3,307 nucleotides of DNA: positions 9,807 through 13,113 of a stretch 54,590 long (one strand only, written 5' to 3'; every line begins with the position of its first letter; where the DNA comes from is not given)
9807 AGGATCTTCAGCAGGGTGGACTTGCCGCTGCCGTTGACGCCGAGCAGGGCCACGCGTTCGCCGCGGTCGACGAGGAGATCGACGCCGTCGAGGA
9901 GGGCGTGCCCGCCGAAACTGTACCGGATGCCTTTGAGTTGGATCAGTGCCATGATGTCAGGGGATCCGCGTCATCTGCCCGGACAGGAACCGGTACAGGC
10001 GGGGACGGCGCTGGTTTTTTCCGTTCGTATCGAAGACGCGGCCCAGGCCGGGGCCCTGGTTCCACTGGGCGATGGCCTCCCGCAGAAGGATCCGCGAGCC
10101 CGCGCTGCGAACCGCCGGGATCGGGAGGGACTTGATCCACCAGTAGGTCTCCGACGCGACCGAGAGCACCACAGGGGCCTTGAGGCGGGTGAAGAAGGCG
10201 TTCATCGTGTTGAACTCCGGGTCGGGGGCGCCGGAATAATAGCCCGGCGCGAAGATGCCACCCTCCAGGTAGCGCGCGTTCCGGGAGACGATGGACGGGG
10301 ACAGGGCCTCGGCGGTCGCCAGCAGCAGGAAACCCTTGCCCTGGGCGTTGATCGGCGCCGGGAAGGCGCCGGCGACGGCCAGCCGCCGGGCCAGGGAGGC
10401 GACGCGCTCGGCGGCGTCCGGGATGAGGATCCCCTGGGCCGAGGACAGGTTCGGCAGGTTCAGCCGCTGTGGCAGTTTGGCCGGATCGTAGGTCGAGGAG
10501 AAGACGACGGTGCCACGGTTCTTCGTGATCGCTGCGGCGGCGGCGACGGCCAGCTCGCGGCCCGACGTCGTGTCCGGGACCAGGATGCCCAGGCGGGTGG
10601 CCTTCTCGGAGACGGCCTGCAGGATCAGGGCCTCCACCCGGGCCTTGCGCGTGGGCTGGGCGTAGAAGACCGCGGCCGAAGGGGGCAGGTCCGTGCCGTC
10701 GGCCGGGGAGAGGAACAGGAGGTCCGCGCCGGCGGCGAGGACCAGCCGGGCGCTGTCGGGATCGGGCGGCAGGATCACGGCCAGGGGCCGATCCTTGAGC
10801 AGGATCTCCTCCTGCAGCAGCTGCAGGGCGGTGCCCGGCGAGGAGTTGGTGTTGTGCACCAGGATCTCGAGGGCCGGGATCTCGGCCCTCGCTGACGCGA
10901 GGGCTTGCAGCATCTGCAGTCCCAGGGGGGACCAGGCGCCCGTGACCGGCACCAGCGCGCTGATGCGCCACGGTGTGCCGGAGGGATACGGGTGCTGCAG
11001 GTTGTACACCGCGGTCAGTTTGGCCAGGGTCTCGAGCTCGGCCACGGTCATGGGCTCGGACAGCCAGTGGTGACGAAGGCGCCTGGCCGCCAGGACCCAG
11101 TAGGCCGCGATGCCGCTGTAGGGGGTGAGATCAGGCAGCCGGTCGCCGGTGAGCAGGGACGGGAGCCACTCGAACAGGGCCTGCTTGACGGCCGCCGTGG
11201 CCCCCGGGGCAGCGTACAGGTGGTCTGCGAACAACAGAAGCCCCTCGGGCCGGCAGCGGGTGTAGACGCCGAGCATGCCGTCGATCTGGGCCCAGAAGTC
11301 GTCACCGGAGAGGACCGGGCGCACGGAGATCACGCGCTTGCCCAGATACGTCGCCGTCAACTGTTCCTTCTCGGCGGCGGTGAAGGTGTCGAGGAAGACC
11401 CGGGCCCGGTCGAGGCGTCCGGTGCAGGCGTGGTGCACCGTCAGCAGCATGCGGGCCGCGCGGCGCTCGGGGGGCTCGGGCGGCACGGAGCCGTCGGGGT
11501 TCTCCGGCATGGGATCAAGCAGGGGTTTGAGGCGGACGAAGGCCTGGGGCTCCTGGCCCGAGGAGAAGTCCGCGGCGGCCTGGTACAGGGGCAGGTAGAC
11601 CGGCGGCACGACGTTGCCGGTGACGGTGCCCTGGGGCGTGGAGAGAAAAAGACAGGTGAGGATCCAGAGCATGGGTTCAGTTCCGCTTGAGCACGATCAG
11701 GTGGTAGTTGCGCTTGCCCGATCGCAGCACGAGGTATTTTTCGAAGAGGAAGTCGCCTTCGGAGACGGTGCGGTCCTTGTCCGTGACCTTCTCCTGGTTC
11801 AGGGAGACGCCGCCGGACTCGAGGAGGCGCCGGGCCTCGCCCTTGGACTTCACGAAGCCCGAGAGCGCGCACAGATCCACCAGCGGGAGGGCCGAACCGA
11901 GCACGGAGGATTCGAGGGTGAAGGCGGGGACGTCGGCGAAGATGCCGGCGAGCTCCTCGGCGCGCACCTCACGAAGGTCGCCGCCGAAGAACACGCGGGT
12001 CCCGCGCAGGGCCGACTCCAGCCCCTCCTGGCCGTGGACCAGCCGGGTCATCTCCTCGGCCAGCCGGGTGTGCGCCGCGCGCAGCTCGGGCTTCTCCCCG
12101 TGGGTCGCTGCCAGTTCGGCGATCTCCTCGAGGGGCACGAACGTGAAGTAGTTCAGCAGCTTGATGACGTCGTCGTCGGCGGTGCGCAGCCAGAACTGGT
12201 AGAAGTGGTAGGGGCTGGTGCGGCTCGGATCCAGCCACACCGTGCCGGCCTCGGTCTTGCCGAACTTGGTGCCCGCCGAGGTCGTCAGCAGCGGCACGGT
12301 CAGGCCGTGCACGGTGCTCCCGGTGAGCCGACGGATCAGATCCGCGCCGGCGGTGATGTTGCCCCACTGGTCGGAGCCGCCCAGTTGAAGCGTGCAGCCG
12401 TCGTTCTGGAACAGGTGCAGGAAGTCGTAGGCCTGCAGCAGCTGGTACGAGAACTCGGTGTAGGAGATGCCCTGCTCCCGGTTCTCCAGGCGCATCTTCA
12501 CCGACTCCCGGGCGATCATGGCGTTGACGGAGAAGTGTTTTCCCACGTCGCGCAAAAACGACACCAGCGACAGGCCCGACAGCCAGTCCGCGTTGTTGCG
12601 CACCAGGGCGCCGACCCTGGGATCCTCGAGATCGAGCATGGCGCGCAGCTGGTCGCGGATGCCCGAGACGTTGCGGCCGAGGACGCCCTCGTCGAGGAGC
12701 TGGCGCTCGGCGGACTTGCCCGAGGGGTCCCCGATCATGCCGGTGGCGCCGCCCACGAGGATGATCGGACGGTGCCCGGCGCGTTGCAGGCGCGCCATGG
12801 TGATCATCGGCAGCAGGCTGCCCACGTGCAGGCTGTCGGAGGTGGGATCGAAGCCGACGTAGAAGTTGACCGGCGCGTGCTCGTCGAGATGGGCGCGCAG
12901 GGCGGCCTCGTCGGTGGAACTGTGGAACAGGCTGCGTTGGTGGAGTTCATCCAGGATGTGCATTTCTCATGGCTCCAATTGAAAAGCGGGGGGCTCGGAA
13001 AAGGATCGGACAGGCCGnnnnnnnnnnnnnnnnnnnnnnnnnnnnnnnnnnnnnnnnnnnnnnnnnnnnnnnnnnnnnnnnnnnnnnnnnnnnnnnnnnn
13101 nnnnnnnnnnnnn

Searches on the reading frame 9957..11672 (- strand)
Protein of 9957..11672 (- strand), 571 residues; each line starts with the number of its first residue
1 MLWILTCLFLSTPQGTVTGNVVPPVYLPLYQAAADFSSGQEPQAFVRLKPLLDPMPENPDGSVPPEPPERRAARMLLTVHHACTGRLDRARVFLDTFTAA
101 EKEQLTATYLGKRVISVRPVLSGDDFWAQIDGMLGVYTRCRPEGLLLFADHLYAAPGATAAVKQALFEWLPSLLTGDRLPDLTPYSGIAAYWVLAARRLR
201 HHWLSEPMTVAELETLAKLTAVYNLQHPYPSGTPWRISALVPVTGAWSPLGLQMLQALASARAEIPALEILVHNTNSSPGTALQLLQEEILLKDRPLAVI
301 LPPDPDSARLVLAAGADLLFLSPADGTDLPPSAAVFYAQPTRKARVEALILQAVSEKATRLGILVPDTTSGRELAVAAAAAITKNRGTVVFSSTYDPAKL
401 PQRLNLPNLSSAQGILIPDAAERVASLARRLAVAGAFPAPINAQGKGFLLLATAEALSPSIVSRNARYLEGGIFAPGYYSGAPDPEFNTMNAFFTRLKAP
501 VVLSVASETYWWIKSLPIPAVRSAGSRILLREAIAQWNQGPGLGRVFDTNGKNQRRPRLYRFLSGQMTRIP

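Call 7: search_protein_families(library=pfam, proteins=[window:9957-11672:-], max_evalue=0.001)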
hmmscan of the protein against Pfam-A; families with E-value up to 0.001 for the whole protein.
window:9957-11672:- (571 aa): 1 family
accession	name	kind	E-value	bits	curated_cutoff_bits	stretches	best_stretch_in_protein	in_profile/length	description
PF13458.12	Peripla_BP_6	-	9.6e-12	45.7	31.7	1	234-499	1-271/343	Periplasmic binding protein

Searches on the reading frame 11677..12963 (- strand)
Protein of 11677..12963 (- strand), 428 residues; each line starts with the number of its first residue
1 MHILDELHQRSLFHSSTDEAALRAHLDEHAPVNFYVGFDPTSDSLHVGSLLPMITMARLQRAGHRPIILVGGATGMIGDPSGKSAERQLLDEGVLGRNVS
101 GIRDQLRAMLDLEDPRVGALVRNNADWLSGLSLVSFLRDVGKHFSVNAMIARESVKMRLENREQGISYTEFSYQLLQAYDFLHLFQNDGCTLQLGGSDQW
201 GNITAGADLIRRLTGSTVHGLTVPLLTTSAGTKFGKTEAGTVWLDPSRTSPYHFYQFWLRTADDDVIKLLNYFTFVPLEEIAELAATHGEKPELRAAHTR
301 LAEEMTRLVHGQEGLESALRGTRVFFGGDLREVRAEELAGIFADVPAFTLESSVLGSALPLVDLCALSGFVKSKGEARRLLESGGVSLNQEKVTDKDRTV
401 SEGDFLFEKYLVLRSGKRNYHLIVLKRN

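Call 7: search_protein_families(library=pfam, proteins=[window:11677-12963:-], max_evalue=0.001)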
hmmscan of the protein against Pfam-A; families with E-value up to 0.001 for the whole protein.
window:11677-12963:- (428 aa): 3 families
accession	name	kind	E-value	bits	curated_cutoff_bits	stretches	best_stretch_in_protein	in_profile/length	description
PF00579.31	tRNA-synt_1b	-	2.4e-84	283.6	21.1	1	29-326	3-291/292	tRNA synthetases class I (W and Y)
PF22421.1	SYY_C-terminal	-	1e-16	61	27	1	337-423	1-83/83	Tyrosine--tRNA ligase SYY-like C-terminal domain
PF01479.30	S4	-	1.7e-09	37.7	22.8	1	360-405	2-47/48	S4 domain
